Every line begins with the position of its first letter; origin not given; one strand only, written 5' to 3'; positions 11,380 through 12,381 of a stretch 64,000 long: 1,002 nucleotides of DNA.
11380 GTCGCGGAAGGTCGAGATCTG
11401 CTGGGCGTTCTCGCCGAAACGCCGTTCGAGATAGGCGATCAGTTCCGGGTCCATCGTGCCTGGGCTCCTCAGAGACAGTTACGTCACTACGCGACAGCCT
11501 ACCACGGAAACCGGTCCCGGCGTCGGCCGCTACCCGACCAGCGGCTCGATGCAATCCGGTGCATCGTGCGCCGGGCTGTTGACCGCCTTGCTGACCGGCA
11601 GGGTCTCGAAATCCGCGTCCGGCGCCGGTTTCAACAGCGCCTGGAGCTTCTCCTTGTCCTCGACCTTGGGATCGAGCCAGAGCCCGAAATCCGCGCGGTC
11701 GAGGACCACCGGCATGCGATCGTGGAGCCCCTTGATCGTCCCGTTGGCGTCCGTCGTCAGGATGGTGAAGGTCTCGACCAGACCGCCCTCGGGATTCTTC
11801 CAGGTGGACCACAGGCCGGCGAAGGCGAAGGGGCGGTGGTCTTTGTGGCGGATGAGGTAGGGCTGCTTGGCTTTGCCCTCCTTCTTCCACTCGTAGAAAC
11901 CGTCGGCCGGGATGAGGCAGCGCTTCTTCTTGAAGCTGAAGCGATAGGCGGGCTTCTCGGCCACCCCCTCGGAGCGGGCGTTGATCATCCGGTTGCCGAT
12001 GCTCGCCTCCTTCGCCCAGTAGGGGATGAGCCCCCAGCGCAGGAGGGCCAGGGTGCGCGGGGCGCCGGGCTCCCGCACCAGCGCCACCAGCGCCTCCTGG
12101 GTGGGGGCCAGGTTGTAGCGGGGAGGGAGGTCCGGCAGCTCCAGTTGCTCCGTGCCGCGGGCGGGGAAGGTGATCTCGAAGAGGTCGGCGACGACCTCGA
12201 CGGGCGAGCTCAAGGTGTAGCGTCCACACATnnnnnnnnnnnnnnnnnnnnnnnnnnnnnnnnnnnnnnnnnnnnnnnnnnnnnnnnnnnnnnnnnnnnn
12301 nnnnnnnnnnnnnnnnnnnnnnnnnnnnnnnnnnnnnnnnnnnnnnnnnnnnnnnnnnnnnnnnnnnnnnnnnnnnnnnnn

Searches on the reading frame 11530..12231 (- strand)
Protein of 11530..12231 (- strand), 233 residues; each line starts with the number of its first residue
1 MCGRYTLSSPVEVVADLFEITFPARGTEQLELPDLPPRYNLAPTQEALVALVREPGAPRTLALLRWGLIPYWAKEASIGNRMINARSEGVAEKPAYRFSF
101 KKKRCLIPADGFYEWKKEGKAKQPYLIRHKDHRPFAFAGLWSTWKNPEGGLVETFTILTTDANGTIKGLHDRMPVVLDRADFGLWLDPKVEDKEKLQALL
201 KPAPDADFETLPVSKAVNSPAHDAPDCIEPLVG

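Call 52: search_protein_families(library=pfam, proteins=[window:11530-12231:-], max_evalue=0.0001)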
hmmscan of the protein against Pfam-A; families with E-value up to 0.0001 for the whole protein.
window:11530-12231:- (233 aa): 1 family
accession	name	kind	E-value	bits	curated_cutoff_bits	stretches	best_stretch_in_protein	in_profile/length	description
PF02586.19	SRAP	-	3.9e-78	262.3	27.1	1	1-220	1-214/214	SOS response associated peptidase (SRAP)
